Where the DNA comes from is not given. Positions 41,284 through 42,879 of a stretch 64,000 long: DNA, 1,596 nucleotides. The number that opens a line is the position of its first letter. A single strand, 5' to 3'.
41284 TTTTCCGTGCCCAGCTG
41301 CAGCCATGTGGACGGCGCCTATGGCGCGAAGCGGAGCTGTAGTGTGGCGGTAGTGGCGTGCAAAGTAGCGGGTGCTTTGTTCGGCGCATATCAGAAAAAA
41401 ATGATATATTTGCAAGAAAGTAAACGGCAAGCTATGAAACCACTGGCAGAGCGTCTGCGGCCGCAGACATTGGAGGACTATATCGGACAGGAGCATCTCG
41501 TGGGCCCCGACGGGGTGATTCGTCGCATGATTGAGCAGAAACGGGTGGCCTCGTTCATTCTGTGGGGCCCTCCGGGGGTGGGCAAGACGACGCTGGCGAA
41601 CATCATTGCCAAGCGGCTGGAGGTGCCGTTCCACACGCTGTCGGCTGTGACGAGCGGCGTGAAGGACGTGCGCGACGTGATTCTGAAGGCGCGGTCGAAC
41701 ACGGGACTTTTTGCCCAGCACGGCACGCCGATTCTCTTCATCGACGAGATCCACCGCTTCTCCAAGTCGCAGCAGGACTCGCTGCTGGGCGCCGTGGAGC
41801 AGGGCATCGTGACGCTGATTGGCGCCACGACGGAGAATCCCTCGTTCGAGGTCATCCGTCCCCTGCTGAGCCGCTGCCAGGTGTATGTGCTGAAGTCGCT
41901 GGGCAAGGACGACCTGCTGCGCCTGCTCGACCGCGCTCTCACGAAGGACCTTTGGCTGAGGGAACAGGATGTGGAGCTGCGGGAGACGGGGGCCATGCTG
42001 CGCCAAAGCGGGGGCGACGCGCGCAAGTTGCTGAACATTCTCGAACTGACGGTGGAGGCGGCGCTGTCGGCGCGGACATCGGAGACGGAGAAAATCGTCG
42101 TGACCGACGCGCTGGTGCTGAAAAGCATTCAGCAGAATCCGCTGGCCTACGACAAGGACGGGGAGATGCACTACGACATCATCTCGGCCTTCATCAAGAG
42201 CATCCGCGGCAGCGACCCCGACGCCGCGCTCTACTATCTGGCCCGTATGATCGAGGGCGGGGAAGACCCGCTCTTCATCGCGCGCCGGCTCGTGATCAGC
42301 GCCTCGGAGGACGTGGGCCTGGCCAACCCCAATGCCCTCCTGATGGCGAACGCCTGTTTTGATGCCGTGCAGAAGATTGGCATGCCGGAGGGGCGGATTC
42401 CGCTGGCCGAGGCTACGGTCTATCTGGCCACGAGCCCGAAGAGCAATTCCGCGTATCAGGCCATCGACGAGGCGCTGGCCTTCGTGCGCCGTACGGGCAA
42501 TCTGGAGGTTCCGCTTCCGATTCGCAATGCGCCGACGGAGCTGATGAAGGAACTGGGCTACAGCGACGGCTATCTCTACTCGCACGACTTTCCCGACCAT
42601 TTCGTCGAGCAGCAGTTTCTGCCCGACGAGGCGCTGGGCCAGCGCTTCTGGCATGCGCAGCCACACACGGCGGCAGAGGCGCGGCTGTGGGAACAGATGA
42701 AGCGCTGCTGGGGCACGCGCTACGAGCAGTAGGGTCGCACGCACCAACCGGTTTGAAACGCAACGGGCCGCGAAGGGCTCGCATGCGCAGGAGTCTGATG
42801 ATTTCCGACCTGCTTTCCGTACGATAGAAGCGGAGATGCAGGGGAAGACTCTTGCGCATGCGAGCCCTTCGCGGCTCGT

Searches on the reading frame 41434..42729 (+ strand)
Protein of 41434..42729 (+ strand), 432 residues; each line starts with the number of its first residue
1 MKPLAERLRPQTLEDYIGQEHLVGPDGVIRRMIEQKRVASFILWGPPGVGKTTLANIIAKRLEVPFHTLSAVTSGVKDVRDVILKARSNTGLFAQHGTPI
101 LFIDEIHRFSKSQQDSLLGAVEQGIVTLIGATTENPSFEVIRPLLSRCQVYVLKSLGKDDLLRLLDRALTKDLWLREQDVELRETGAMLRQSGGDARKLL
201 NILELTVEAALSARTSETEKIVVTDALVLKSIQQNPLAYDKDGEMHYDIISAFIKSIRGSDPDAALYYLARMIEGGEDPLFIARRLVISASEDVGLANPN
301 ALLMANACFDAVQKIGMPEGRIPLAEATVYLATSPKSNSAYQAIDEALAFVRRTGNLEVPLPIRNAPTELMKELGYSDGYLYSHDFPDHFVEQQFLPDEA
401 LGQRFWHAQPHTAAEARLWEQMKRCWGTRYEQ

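Call 19: find_encoding_contigs(protein=window:41434-42729:+, flank=10000, max_places=10)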
Protein window:41434-42729:+ (432 aa): 2 contigs read that carry it; 2 places shown.
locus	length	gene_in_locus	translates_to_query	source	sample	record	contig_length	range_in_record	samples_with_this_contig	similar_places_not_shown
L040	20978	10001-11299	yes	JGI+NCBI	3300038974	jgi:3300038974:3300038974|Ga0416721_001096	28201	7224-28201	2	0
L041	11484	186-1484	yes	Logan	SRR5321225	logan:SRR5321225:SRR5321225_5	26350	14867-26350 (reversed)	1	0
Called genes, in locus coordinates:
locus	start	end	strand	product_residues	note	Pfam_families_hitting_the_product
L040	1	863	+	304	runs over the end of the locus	PF04536:TPM_phosphatase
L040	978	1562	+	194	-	PF04011:LemA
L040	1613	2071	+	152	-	PF07973:tRNA_SAD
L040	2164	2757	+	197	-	PF01205:Impact_N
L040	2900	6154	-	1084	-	PF12705:PDDEXK_1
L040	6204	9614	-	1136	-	PF00580:UvrD-helicase, PF13245:AAA_19 (faint), PF13361:UvrD_C (weak), PF13538:UvrD_C_2 (faint), PF12705:PDDEXK_1 (weak)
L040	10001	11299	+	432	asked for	PF05496:RuvB_N, PF06068:TIP49 (weak), PF00158:Sigma54_activat (faint), PF00004:AAA, PF07728:AAA_5 (weak), PF20720:nSTAND3 (faint), PF16193:AAA_assoc_2, PF12002:MgsA_C, +1 more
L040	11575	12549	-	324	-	PF00480:ROK, PF02685:Glucokinase (weak)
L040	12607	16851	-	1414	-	PF07494:Reg_prop (faint), PF07495:Y_Y_Y, PF00512:HisKA, PF02518:HATPase_c, PF00072:Response_reg, PF00165:HTH_AraC (weak), PF12833:HTH_18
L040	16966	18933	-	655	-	PF03629:SASA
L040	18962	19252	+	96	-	-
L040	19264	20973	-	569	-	PF04616:Glyco_hydro_43, PF17851:GH43_C2, PF07081:DUF1349 (weak)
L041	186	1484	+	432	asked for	PF05496:RuvB_N, PF06068:TIP49 (weak), PF00158:Sigma54_activat (faint), PF00004:AAA, PF07728:AAA_5 (weak), PF20720:nSTAND3 (faint), PF16193:AAA_assoc_2, PF12002:MgsA_C, +1 more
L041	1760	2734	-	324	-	PF00480:ROK, PF02685:Glucokinase (weak)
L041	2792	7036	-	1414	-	PF07494:Reg_prop (faint), PF07495:Y_Y_Y, PF00512:HisKA, PF02518:HATPase_c, PF00072:Response_reg, PF00165:HTH_AraC (weak), PF12833:HTH_18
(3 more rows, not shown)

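Call 27: find_homologous_proteins(query=window:41434-42729:+, max_evalue=1e-50)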
Query window:41434-42729:+ (432 aa): 8000 proteins with E <= 1e-50 among 8000 candidates; the best 120 are listed.
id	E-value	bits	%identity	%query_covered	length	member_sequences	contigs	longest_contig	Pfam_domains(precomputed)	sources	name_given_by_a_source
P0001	8.0e-286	965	100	100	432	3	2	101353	PF00158.33,PF16193.12,PF06068.20,PF00004.36,PF13238.13,PF05496.19,PF07728.21,PF12002.14,PF20720.4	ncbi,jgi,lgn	jgi:putative ATPase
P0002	3.0e-232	789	81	100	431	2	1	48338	PF13173.13,PF00158.33,PF16193.12,PF00493.30,PF00004.36,PF05496.19,PF07728.21,PF12002.14,PF01078.28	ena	-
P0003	5.6e-232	788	81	100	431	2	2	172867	PF13173.13,PF00158.33,PF16193.12,PF00493.30,PF00004.36,PF05496.19,PF07728.21,PF12002.14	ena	-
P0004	4.8e-230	782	80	100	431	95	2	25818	PF13173.13,PF00158.33,PF16193.12,PF00004.36,PF05496.19,PF07728.21,PF12002.14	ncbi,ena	-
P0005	9.1e-230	781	80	100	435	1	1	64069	PF13173.13,PF00158.33,PF16193.12,PF00004.36,PF05496.19,PF07728.21,PF12002.14,PF01078.28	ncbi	-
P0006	1.7e-229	780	78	100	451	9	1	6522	PF13173.13,PF00158.33,PF16193.12,PF00493.30,PF00004.36,PF05496.19,PF07728.21,PF12002.14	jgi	-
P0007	7.9e-227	771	79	100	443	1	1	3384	PF00158.33,PF16193.12,PF06068.20,PF00004.36,PF05496.19,PF07728.21,PF12002.14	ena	-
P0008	1.1e-226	770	79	100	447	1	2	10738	PF00158.33,PF16193.12,PF06068.20,PF00004.36,PF05496.19,PF07728.21,PF12002.14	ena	-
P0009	1.3e-226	770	79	100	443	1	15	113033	PF00158.33,PF16193.12,PF06068.20,PF00004.36,PF05496.19,PF07728.21,PF12002.14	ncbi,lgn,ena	-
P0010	2.9e-226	769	79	100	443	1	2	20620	PF00158.33,PF16193.12,PF06068.20,PF00004.36,PF05496.19,PF07728.21,PF12002.14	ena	-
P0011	3.3e-226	769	79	100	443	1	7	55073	PF00158.33,PF16193.12,PF06068.20,PF00004.36,PF05496.19,PF07728.21,PF12002.14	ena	-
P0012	4.3e-226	769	79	100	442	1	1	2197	PF00158.33,PF16193.12,PF06068.20,PF00004.36,PF05496.19,PF07728.21,PF12002.14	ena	-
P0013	4.4e-226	768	79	100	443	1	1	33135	PF00158.33,PF16193.12,PF06068.20,PF00004.36,PF05496.19,PF07728.21,PF12002.14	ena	-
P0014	4.5e-226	768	79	100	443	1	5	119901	PF00158.33,PF16193.12,PF06068.20,PF00004.36,PF05496.19,PF07728.21,PF12002.14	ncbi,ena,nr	ncbi:MAG: replication-associated recombination protein A [Bacteroidaceae bacterium]|nr:replication-a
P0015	6.3e-226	768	79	100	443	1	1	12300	PF00158.33,PF16193.12,PF06068.20,PF00004.36,PF05496.19,PF07728.21,PF12002.14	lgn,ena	-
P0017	1.8e-225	766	81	100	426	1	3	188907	PF00158.33,PF16193.12,PF00004.36,PF13401.13,PF05496.19,PF07728.21,PF12002.14,PF13191.13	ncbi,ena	-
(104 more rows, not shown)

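Call 28: find_encoding_contigs(protein=P0003, flank=10000, max_places=3)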
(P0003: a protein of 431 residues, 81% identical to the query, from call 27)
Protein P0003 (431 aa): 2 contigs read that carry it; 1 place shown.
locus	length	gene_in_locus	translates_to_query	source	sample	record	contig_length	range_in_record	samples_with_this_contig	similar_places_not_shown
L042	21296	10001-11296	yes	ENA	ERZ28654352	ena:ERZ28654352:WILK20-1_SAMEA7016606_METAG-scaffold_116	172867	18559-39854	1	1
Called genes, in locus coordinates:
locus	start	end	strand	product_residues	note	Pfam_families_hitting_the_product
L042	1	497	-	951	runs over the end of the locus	PF04616:Glyco_hydro_43, PF16369:GH43_C, PF13385:Laminin_G_3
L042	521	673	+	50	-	-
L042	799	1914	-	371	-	-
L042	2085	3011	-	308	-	PF01544:CorA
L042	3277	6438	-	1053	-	PF12705:PDDEXK_1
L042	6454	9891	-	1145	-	PF00580:UvrD-helicase, PF13245:AAA_19 (weak), PF13361:UvrD_C (weak), PF13538:UvrD_C_2 (faint)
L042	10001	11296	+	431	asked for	PF05496:RuvB_N, PF00158:Sigma54_activat (faint), PF00493:MCM (faint), PF00004:AAA, PF07728:AAA_5 (weak), PF13173:AAA_14 (faint), PF16193:AAA_assoc_2, PF12002:MgsA_C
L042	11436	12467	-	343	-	PF12833:HTH_18, PF00165:HTH_AraC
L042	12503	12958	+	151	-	PF00210:Ferritin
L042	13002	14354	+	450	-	PF07992:Pyr_redox_2, PF13738:Pyr_redox_3, PF00070:Pyr_redox, PF01262:AlaDh_PNT_C (weak), PF02852:Pyr_redox_dim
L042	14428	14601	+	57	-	-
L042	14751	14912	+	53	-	PF00301:Rubredoxin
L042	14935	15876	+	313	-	PF00753:Lactamase_B, PF00301:Rubredoxin, PF21349:RUBY_RBDX (faint)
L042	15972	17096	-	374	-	-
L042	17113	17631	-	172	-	-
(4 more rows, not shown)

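Call 29: find_encoding_contigs(protein=P0017, flank=10000, max_places=3)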
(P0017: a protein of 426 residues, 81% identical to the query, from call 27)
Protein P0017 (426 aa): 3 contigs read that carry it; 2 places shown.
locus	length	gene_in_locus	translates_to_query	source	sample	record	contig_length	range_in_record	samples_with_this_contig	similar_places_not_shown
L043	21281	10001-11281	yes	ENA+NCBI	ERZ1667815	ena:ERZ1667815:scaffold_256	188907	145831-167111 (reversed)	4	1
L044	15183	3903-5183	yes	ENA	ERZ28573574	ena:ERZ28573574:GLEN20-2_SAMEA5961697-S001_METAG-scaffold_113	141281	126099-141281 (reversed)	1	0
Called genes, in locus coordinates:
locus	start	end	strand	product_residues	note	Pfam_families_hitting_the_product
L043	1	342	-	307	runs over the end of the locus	PF00795:CN_hydrolase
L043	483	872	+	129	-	PF04205:FMN_bind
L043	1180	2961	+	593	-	-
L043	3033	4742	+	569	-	PF02776:TPP_enzyme_N, PF00205:TPP_enzyme_M, PF02775:TPP_enzyme_C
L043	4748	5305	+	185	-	PF01842:ACT (weak), PF22629:ACT_AHAS_ss, PF13710:ACT_5 (faint), PF10369:ALS_ss_C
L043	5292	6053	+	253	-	PF01643:Acyl-ACP_TE, PF20791:Acyl-ACP_TE_C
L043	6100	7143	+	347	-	PF03446:NAD_binding_2 (faint), PF07991:KARI_N, PF01450:KARI_C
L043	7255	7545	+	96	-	PF05258:DciA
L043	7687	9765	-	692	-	PF02518:HATPase_c, PF13589:HATPase_c_3, PF00183:HSP90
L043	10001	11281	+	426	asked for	PF05496:RuvB_N, PF00158:Sigma54_activat (faint), PF13191:AAA_16 (faint), PF07728:AAA_5, PF13401:AAA_22 (faint), PF00004:AAA, PF16193:AAA_assoc_2, PF12002:MgsA_C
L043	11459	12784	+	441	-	PF13387:Lnb_N, PF25221:5TMH_Lnb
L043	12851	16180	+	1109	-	PF07517:SecA_DEAD, PF01043:SecA_PP_bind, PF21090:P-loop_SecA, PF07516:SecA_SW, PF02810:SEC-C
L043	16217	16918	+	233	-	PF02224:Cytidylate_kin, PF13189:Cytidylate_kin2 (faint)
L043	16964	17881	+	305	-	PF02401:LYTB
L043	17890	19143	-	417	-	PF13428:TPR_14 (faint), PF13432:TPR_16 (faint), PF13414:TPR_11 (weak)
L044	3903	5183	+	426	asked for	PF05496:RuvB_N, PF00158:Sigma54_activat (faint), PF13191:AAA_16 (faint), PF07728:AAA_5, PF13401:AAA_22 (faint), PF00004:AAA, PF16193:AAA_assoc_2, PF12002:MgsA_C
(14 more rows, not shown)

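Call 30: find_encoding_contigs(protein=P0005, flank=10000, max_places=3)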
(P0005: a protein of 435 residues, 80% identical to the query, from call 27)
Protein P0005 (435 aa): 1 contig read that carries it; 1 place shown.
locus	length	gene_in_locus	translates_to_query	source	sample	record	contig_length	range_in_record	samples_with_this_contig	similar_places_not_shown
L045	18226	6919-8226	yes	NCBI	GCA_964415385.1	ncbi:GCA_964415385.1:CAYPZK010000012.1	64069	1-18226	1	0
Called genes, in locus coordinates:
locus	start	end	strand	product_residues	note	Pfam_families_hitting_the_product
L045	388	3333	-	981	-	PF12705:PDDEXK_1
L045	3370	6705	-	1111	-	PF00580:UvrD-helicase, PF13245:AAA_19 (faint), PF13361:UvrD_C, PF13538:UvrD_C_2 (faint), PF12705:PDDEXK_1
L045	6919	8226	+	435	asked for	PF05496:RuvB_N, PF00158:Sigma54_activat (faint), PF00004:AAA, PF01078:Mg_chelatase (faint), PF07728:AAA_5 (weak), PF13173:AAA_14 (weak), PF16193:AAA_assoc_2, PF12002:MgsA_C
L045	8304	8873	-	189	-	PF01281:Ribosomal_L9_N, PF03948:Ribosomal_L9_C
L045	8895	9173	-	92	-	PF01084:Ribosomal_S18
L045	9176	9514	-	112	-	PF01250:Ribosomal_S6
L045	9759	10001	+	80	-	-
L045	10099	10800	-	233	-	PF00072:Response_reg, PF00486:Trans_reg_C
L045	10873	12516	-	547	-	PF00512:HisKA, PF02518:HATPase_c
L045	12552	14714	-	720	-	PF00009:GTP_EFTU, PF01926:MMR_HSR1 (faint), PF22042:EF-G_D2, PF03144:GTP_EFTU_D2, PF14492:EFG_III, PF03764:EFG_IV, PF00679:EFG_C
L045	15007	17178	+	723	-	PF14508:GH97_N, PF10566:Glyco_hydro_97, PF14509:GH97_C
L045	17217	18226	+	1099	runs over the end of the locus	-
